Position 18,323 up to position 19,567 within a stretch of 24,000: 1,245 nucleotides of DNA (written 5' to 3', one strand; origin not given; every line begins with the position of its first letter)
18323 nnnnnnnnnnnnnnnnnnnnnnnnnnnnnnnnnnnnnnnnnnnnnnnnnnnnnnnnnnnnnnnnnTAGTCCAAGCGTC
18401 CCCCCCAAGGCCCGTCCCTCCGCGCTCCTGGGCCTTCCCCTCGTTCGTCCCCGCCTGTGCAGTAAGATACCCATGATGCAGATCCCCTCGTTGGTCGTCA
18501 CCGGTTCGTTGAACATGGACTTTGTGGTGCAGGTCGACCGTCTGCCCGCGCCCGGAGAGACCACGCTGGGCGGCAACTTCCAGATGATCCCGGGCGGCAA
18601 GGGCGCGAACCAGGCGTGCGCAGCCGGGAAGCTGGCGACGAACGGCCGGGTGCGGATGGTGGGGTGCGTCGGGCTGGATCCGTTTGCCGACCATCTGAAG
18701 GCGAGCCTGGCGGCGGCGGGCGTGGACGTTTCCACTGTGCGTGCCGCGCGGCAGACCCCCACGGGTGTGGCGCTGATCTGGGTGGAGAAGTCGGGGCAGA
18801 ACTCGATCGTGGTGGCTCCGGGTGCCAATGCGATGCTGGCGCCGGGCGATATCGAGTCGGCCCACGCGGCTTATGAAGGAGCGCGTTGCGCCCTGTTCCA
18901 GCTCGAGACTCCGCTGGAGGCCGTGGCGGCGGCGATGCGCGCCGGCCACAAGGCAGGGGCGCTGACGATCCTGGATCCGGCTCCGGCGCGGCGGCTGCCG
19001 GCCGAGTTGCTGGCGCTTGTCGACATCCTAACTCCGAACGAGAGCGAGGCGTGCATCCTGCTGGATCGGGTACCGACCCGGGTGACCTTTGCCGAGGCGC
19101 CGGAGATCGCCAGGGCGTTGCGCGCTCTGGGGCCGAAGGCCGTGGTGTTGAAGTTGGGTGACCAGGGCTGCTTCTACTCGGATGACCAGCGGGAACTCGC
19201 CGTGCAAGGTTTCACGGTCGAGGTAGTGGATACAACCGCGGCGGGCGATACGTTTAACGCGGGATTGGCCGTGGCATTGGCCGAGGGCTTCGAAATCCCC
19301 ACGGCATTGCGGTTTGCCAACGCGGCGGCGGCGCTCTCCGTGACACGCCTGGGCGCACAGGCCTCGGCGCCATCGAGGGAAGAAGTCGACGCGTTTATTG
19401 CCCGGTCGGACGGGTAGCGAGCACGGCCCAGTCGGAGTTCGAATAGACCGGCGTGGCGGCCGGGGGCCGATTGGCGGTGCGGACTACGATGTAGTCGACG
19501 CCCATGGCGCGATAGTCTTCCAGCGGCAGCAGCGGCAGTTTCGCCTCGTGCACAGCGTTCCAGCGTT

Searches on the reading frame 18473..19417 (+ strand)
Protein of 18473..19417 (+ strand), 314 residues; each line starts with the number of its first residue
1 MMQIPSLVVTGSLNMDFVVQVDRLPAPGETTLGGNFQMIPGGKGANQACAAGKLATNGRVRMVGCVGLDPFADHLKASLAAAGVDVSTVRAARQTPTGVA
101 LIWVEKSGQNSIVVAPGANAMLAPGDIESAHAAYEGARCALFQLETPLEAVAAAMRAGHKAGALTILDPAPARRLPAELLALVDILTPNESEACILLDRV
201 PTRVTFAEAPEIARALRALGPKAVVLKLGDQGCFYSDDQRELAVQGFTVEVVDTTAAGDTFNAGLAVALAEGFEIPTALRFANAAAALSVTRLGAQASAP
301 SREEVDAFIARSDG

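Call 24: find_encoding_contigs(protein=window:18473-19417:+, flank=10000, max_places=4)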
Protein window:18473-19417:+ (314 aa): 1 contig read that carries it; 1 place shown.
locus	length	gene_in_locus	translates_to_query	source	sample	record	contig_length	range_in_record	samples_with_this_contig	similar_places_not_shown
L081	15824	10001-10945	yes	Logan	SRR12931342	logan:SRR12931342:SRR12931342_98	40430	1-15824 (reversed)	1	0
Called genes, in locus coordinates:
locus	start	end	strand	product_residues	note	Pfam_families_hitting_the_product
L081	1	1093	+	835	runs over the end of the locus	PF12704:MacB_PCD, PF02687:FtsX, PF12704:MacB_PCD, PF02687:FtsX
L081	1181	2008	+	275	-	-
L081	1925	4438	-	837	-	PF07228:SpoIIE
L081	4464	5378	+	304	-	PF00586:AIRS, PF02769:AIRS_C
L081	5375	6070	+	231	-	PF00215:OMPdecase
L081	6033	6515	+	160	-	PF09969:DUF2203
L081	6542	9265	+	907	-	PF04392:ABC_sub_bind (weak), PF08447:PAS_3, PF00512:HisKA, PF02518:HATPase_c, PF00072:Response_reg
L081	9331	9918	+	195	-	PF04368:DUF507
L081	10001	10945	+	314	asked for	PF00294:PfkB, PF08543:Phos_pyr_kin, PF25270:Khk (weak)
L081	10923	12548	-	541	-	PF20604:DUF6798 (weak)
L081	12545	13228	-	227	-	PF21033:RMD1-3 (weak), PF13432:TPR_16 (weak), PF13431:TPR_17 (weak)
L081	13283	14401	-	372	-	PF05977:MFS_3, PF07690:MFS_1, PF00083:Sugar_tr (faint), PF07690:MFS_1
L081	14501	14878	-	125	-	PF00903:Glyoxalase, PF13669:Glyoxalase_4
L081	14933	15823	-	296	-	?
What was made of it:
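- On SelD / selenide, water dikinase (NCBIfam TIGR00476; Pfam AIRS + AIRS_C): PF00586 and PF02769 are recorded on the called product (call 24).
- The contig is an automated assembly of one sequencing run (call 24).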
